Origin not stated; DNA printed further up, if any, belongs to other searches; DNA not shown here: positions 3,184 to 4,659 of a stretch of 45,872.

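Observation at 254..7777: LacI-linked six-gene operon built around a DUF993 protein: candidate uncharacterised keto-sugar/glycoside pathway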

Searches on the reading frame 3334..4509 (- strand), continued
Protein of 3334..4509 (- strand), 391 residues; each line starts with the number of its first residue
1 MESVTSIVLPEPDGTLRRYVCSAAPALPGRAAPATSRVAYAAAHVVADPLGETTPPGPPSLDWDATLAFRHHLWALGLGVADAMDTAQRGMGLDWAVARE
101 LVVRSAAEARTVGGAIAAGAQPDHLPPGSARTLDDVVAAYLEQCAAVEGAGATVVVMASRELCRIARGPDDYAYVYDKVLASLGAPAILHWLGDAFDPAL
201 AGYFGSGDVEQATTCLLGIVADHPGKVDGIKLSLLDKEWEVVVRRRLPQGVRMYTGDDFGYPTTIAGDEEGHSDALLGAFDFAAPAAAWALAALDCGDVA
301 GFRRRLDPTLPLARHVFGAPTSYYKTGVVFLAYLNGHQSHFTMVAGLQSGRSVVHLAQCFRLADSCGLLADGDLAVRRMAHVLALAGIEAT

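Call 82: find_homologous_proteins(query=L007:7414-8817:+, max_evalue=0.00001)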
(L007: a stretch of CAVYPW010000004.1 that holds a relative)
Query L007:7414-8817:+ (467 aa): 7995 proteins with E <= 0.00001 among 8000 candidates; the best 120 are listed.
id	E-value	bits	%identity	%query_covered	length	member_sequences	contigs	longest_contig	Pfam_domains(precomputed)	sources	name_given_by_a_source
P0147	1.2e-291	985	94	100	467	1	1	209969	-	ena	-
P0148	5.8e-285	963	93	100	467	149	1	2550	-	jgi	jgi:hypothetical protein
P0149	3.2e-283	957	91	100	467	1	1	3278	-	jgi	jgi:hypothetical protein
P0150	1.3e-279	945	90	100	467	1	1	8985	-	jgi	jgi:hypothetical protein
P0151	1.1e-278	942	90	100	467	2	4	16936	-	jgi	jgi:hypothetical protein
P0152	1.0e-277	939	89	100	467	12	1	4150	-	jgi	jgi:hypothetical protein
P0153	1.4e-277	939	89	100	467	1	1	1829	-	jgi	-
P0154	8.7e-275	930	89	100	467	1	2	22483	-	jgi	jgi:hypothetical protein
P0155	4.7e-274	927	88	100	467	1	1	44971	-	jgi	jgi:hypothetical protein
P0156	2.1e-273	925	88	100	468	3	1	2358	-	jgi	jgi:L-alanine-DL-glutamate epimerase-like enolase superfamily enzyme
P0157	1.4e-272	922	89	100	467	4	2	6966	-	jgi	jgi:L-alanine-DL-glutamate epimerase-like enolase superfamily enzyme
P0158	1.5e-272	922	88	100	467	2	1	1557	-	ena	-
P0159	2.6e-272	921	89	100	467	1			-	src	-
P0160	3.0e-272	921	87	100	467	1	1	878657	-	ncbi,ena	-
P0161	3.1e-272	921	87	100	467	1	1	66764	-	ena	-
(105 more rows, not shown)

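Call 89: predict_structure(alignment_id=A5)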
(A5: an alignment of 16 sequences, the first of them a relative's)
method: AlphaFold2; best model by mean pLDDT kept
length: 467 residues; sequences in the alignment: 16
mean_pLDDT: 53.6   pTM: 0.48
mean pLDDT of the five models: 53.6, 44.3, 42.1, 40.9, 40.7
residues with pLDDT >= 90: 18; 70-90: 73; 50-70: 164; < 50: 212
segments of 3 or more residues with pLDDT < 50: 1-67, 92-106, 119-185, 289-291, 330-334, 359-373, 382-393, 420-438, 462-467
pLDDT, mean of each block of 10 residues (from residue 1): 24 26 33 40 32 37 47 59 58 38 48 53 43 46 35 27 30 34 51 79 70 83 93 86 81 77 89 87 62 56 61 61 63 51 58 54 40 50 40 53 66 54 39 44 60 54 47
secondary structure, 60 per line:
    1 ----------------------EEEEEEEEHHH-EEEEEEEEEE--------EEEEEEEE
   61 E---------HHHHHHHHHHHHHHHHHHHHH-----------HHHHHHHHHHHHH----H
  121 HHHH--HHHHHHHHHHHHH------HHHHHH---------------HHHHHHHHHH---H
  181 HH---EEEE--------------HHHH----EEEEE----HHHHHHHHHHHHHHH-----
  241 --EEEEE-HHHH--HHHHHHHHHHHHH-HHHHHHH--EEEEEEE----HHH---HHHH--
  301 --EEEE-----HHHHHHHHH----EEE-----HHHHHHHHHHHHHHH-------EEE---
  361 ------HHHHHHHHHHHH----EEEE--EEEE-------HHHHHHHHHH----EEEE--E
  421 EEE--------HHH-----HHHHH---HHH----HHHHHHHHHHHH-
elements in order: E23-30 E35-44 E53-61 H71-91 H103-115 H120-124 H127-139 H146-151 H167-176 E186-189 H204-207 E212-216 H221-235 E243-247 H249-252 H255-267 H269-275 E278-284 H295-298 E303-306 H312-320 E325-327 H333-347 E355-357 H367-378 E383-386 E389-392 H400-409 E414-417 E420-423 H440-444 H455-466

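Call 91: fold_search(model_id=the predicted structure, library=pdb)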
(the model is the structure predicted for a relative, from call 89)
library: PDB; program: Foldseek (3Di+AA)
matches with E <= 10: 1183; with E <= 0.001: 6
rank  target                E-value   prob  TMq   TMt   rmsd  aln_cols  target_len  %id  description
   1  3tte_A                6.4e-05  1.00  0.24  0.30  16.6       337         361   16  Crystal structure of enolase brado_4202 (target EFI-501651) from Bradyrhizobium complexed with magnesium and mandelic  (released 2011-09-28)
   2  2hne_A                1.3e-04  0.97  0.21  0.23  23.1       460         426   15  Crystal structure of l-fuconate dehydratase from xanthomonas campestris pv. campestris str. ATCC 33913 (released 2006-07-25)
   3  2hne_C                1.5e-04  0.98  0.22  0.23  22.8       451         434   16  Crystal structure of l-fuconate dehydratase from xanthomonas campestris pv. campestris str. ATCC 33913 (released 2006-07-25)
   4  3ro6_B                1.7e-04  1.00  0.23  0.29  15.4       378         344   18  Crystal structure of Dipeptide Epimerase from Methylococcus capsulatus complexed with Mg ion (released 2011-05-11)
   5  3op2_B                7.1e-04  1.00  0.30  0.36  16.0       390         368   12  Crystal structure of putative mandelate racemase from Bordetella bronchiseptica RB50 complexed with 2-oxoglutarate/pho (released 2010-09-15)
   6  3ozm_H                7.1e-04  1.00  0.29  0.34  20.4       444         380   13  Crystal structure of enolase superfamily member from Bordetella bronchiseptica complexed with Mg, m-Xylarate and L-Lyx (released 2011-09-28)
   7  3ozm_D                1.1e-03  0.99  0.28  0.33  21.8       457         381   12  Crystal structure of enolase superfamily member from Bordetella bronchiseptica complexed with Mg, m-Xylarate and L-Lyx (released 2011-09-28)
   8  3ro6_D                1.2e-03  0.98  0.22  0.28  16.4       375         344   18  Crystal structure of Dipeptide Epimerase from Methylococcus capsulatus complexed with Mg ion (released 2011-05-11)
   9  3op2_A                1.3e-03  1.00  0.30  0.36  16.3       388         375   14  Crystal structure of putative mandelate racemase from Bordetella bronchiseptica RB50 complexed with 2-oxoglutarate/pho (released 2010-09-15)
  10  5olc_A                1.9e-03  1.00  0.30  0.38  17.9       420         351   10  Crystal structure of the 3,6-anhydro-D-galactonate cycloisomerase from Zobellia galactanivorans (released 2017-12-06)
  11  3dfy_L                1.9e-03  0.82  0.18  0.24  19.8       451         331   14  Crystal structure of apo dipeptide epimerase from Thermotoga maritima (released 2008-11-25)
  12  3caw_A                2.0e-03  0.99  0.24  0.33  14.9       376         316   13  Crystal structure of o-succinylbenzoate synthase from Bdellovibrio bacteriovorus liganded with Mg (released 2008-03-04)
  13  4j3z_D                2.9e-03  0.97  0.30  0.35  21.6       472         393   14  Crystal structure of mandelate racemase/muconate lactonizing enzyme from Jannaschia sp. CCS1 (released 2013-03-06)
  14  4iqd_A                3.2e-03  1.00  0.25  0.38   7.0       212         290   12  Crystal Structure of Carboxyvinyl-Carboxyphosphonate Phosphorylmutase from Bacillus anthracis (released 2013-01-23)
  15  4j3z_E                3.5e-03  0.96  0.29  0.34  21.3       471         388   14  Crystal structure of mandelate racemase/muconate lactonizing enzyme from Jannaschia sp. CCS1 (released 2013-03-06)
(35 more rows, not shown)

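Call 92: find_encoding_contigs(protein=P0016, flank=7000, max_places=1)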
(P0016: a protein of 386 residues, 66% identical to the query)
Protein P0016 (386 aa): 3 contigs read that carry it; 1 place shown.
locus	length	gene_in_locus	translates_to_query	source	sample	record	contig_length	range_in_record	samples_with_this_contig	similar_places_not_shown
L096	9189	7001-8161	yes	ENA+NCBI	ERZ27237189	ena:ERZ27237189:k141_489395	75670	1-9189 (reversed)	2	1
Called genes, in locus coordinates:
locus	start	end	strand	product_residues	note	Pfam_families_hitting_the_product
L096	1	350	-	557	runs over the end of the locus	PF02776:TPP_enzyme_N, PF00205:TPP_enzyme_M, PF02775:TPP_enzyme_C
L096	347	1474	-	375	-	-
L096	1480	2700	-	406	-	PF01070:FMN_dh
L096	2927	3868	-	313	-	PF00135:COesterase, PF20434:BD-FAE, PF07859:Abhydrolase_3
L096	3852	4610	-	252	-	PF00106:adh_short, PF08659:KR, PF23441:SDR (weak), PF13561:adh_short_C2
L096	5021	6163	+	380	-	PF02894:GFO_IDH_MocA_C, PF22685:Gal80p_C-like (weak), PF22725:GFO_IDH_MocA_C3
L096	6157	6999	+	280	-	PF01261:AP_endonuc_2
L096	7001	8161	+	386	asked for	PF06187:DUF993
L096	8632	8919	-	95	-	PF01402:RHH_1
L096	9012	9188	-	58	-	?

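Call 93: find_encoding_contigs(protein=P0107, flank=7000, max_places=1)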
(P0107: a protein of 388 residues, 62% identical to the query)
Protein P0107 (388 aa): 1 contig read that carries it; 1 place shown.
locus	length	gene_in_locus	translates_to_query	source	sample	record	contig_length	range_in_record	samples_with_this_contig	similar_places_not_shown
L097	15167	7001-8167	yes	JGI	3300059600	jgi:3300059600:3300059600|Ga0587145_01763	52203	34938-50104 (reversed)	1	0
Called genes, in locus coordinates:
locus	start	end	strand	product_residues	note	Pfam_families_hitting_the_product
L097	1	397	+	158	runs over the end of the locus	PF10418:DHODB_Fe-S_bind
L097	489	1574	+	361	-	PF01180:DHO_dh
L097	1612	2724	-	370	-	PF02746:MR_MLE_N, PF26685:DUF8230_C, PF13378:MR_MLE_C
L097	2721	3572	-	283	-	-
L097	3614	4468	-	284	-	PF00561:Abhydrolase_1, PF12146:Hydrolase_4, PF12697:Abhydrolase_6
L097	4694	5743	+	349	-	PF00356:LacI, PF00532:Peripla_BP_1, PF13407:Peripla_BP_4, PF13377:Peripla_BP_3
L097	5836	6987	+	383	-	PF01408:GFO_IDH_MocA, PF02894:GFO_IDH_MocA_C, PF22725:GFO_IDH_MocA_C3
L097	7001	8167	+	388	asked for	PF06187:DUF993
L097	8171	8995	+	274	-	PF01261:AP_endonuc_2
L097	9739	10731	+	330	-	PF08448:PAS_4, PF01740:STAS, PF13466:STAS_2 (weak)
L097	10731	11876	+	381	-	PF02771:Acyl-CoA_dh_N, PF14749:Acyl-CoA_ox_N (weak), PF02770:Acyl-CoA_dh_M, PF00441:Acyl-CoA_dh_1, PF08028:Acyl-CoA_dh_2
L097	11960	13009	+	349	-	PF01408:GFO_IDH_MocA, PF02894:GFO_IDH_MocA_C, PF22725:GFO_IDH_MocA_C3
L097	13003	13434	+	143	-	-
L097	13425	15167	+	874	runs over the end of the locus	PF01368:DHH, PF02272:DHHA1 (weak), PF00571:CBS, PF01743:PolyA_pol, PF12627:PolyA_pol_RNAbd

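Call 105: search_protein_representatives(protein=window:3334-4509:-)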
Query: 391 residues. Proteins with E-value up to 0.001 (for the whole library): 1859; up to 1e-10: 1289; up to 1e-30: 361. The best 150 are listed.
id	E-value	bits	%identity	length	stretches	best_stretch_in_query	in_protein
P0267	1.1e-126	439.3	55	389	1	6-388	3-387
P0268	5.1e-119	414.0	55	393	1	7-390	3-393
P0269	2.0e-112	392.3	53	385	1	6-388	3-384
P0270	9.0e-106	370.4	56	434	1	9-342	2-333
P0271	8.9e-100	350.7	59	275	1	116-389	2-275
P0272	1.1e-99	350.5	69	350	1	149-390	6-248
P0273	3.5e-97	342.2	57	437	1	7-296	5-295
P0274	3.4e-96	338.9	48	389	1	6-389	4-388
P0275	6.9e-92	324.7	47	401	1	6-390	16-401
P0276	3.3e-89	315.9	64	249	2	36-184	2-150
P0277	6.0e-89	315.0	57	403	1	100-382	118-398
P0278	1.6e-87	310.4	51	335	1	61-388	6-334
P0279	1.0e-86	307.7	56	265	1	125-388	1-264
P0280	2.8e-86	306.3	56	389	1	60-314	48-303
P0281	2.6e-85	303.1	53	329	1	129-388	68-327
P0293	5.5e-75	269.1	58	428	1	6-244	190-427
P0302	1.4e-68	248.0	66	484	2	238-356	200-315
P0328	1.1e-58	215.4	53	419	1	39-300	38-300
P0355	8.2e-53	196.1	48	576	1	118-329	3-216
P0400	1.2e-45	172.4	43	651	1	39-358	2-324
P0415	6.5e-44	166.8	39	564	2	34-268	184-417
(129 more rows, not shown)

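Call 106: search_protein_families(library=pfam, proteins=[P0400, P0415, P0293, P0355, P0302, P0270, P0273, P0328], max_evalue=0.001)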
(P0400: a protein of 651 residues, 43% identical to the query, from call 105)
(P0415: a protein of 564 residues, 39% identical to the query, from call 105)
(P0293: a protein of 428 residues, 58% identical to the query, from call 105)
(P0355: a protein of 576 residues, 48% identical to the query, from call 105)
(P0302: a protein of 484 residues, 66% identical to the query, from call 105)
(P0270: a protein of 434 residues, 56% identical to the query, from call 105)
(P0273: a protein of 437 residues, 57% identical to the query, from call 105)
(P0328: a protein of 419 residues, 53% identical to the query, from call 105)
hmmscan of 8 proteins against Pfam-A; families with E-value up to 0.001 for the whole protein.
P0400 (651 aa): 1 family
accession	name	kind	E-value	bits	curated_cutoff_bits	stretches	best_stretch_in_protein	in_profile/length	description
PF06187.17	DUF993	-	3.9e-73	247.1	24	2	1-211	32-240/382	Protein of unknown function (DUF993)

P0415 (564 aa): 1 family
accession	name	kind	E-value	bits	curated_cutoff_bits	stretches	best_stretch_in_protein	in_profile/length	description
PF06187.17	DUF993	-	5.1e-82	276.3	24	1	180-554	24-376/382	Protein of unknown function (DUF993)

P0293 (428 aa): 1 family
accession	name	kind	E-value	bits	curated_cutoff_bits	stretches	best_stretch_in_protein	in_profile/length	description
PF06187.17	DUF993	-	9.5e-104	347.8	24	1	191-428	1-239/382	Protein of unknown function (DUF993)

P0355 (576 aa): 1 family
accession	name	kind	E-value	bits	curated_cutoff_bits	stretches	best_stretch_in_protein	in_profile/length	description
PF06187.17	DUF993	-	2e-80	271.1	24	1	1-215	110-322/382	Protein of unknown function (DUF993)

P0302 (484 aa): 1 family
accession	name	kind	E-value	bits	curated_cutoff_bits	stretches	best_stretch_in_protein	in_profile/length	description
PF06187.17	DUF993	-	6.4e-92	308.9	24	2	201-314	233-349/382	Protein of unknown function (DUF993)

P0270 (434 aa): 1 family
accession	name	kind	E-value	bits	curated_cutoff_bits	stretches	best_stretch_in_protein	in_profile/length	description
PF06187.17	DUF993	-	1.2e-142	475.8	24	1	2-332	3-335/382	Protein of unknown function (DUF993)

P0273 (437 aa): 1 family
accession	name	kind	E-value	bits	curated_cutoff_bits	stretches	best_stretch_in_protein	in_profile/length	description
PF06187.17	DUF993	-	8e-128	427.1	24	1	5-297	1-292/382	Protein of unknown function (DUF993)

P0328 (419 aa): 1 family
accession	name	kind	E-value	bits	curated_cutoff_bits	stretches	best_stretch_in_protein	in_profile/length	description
PF06187.17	DUF993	-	1.1e-93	314.7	24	2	167-300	161-294/382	Protein of unknown function (DUF993)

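Call 107: search_dna_similar(query=window:3334-4509:-, collection=plasmids, mode=protein, max_rows=40, rows=spread)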
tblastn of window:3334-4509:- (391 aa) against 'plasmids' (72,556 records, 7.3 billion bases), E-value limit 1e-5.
Records with a match: 148; places in all: 152; records where one place covers at least 80% of the query: 146.
Best place of each record, by identity: 60-80% 6; <60% 142.
By first word of the organism name: Sinorhizobium 65; Rhizobium 23; Paraburkholderia 6; Ensifer 5; Paracoccus 5; Arthrobacter 5; Streptomyces 5; Chelatococcus 2; Sagittula 2; Embleya 2; and 26 more.
By predicted mobility (MOB-suite, as given by PLSDB): non-mobilizable 74; conjugative 63; mobilizable 11.
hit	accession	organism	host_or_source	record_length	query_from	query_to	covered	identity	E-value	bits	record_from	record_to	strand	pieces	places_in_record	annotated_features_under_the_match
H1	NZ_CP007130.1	Gemmatirosa kalamazoonensis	-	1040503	6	390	98%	60.0%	1e-108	357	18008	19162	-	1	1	record has no annotation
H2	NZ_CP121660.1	Sinorhizobium terangae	Desmanthus virgatus,cell culture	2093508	3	389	99%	56.6%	2e-102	339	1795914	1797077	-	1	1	none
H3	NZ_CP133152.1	Sinorhizobium chiapasense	Acaciella angustissima,cell culture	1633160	3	389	99%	56.0%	8e-111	363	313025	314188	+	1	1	none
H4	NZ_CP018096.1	Chelatococcus daeguensis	sigle cell,power plant biotrickling ...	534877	1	389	99%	54.9%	9e-108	354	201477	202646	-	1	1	dihydrodipicolinate synthase family protein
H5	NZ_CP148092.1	Rhizobium sp. T1470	Medicago sativa,cell culture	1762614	5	388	98%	55.5%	1e-97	325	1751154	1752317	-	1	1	none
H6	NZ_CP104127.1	Sinorhizobium sp. M103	Phaseolus vulgaris,cell ...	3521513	36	389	91%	60.0%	1e-106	351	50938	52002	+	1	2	none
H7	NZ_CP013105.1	Paraburkholderia caribensis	-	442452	6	388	98%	55.0%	1e-112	369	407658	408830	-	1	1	dihydrodipicolinate synthase family protein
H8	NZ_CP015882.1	Ensifer adhaerens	silty clay loam soil (pH 6.1)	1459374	1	387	99%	54.0%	1e-105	348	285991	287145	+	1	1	none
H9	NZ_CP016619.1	Microvirga ossetica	Vicia alpestris,cell culture,nodules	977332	2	388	99%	53.6%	6e-107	352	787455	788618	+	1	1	dihydrodipicolinate synthase family protein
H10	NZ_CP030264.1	Ensifer adhaerens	Zea mays,whole organism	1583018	1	387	99%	53.5%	7e-104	343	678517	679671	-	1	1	none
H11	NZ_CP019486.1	Sinorhizobium meliloti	alfalfa,single cell,nitrogen fixing ...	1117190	1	388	99%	53.1%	8e-101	335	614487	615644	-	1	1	record has no annotation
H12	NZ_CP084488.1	Ensifer adhaerens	cellculture,soil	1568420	1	387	99%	53.2%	2e-102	339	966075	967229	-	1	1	none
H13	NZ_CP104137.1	Sinorhizobium sp. C101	Phaseolus vulgaris,cell ...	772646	1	388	99%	52.8%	1e-101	337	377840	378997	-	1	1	dihydrodipicolinate synthase family protein | 3-ketoacyl-ACP reductase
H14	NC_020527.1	Sinorhizobium meliloti 2011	-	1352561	1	388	99%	52.8%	6e-101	335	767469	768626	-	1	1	none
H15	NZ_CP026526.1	Sinorhizobium meliloti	Medicago sativa L. subsp. ambigua,Cell ...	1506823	1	388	99%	52.8%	6e-101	335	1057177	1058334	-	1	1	none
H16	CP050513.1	Sinorhizobium meliloti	Medicago sativa,cell culture,root nodule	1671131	1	388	99%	52.8%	6e-101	335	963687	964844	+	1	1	dihydrodipicolinate synthase family protein | 3-ketoacyl-ACP reductase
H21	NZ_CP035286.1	Paracoccus versutus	whole organism,soil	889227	3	387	98%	53.0%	2e-105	348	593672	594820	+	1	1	dihydrodipicolinate synthase family protein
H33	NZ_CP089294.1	Paenarthrobacter nicotinovorans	-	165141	4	388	98%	50.6%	1e-98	328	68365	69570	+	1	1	dihydrodipicolinate synthase family protein | Gfo/Idh/MocA family oxidoreductase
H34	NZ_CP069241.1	Rhodococcus sp. USK13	cell culture,Sand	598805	4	374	95%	52.0%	5e-84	286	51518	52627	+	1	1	dihydrodipicolinate synthase family protein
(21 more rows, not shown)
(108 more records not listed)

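Call 108: get_annotated_region(hit=H33, flank=9000)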
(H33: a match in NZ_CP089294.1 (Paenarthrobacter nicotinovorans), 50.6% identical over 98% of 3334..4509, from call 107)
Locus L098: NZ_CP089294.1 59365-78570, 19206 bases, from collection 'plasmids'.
description: Paenarthrobacter nicotinovorans strain ATCC 49919 plasmid pAO1, complete sequence
organism: Paenarthrobacter nicotinovorans (NCBI taxid 29320)
taxonomy: Bacteria; Actinomycetota; Actinomycetes; Micrococcales; Micrococcaceae; Paenarthrobacter; Paenarthrobacter nicotinovorans
host: -; source: -; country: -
typing (MOB-suite, as given by PLSDB): conjugative; relaxase MOBP; mating-pair formation MPF_T
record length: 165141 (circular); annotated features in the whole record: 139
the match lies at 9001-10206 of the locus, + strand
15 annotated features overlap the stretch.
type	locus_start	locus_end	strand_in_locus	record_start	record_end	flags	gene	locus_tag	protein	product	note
CDS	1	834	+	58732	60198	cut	-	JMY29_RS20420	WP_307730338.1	sugar ABC transporter ATP-binding protein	-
CDS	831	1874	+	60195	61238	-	-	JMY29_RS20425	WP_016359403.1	ABC transporter permease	-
CDS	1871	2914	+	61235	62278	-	-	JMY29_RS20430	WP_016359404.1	ABC transporter permease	-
CDS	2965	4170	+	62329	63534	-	-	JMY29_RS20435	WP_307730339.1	ABC transporter substrate-binding protein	-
CDS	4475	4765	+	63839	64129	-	-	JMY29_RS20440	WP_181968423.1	hypothetical protein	-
CDS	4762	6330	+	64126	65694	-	-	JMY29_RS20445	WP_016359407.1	GMC family oxidoreductase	-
CDS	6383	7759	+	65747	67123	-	aldh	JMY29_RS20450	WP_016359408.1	aldehyde dehydrogenase AldH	GO:0042843 - D-xylose catabolic process [Evidence IEA]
CDS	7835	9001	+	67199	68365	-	-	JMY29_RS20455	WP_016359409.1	Gfo/Idh/MocA family oxidoreductase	-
CDS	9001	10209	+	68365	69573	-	-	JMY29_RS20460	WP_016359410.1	dihydrodipicolinate synthase family protein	-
CDS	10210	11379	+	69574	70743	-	-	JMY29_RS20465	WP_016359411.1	glycerate kinase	-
CDS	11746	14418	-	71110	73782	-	-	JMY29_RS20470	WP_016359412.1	DEAD/DEAH box helicase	-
CDS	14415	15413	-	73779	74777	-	-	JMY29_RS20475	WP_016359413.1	DUF1837 domain-containing protein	-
CDS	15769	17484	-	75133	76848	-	-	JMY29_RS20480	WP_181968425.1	hypothetical protein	-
CDS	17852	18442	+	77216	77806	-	-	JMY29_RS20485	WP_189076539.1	hypothetical protein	-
CDS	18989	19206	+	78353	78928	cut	-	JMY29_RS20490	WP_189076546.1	hypothetical protein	-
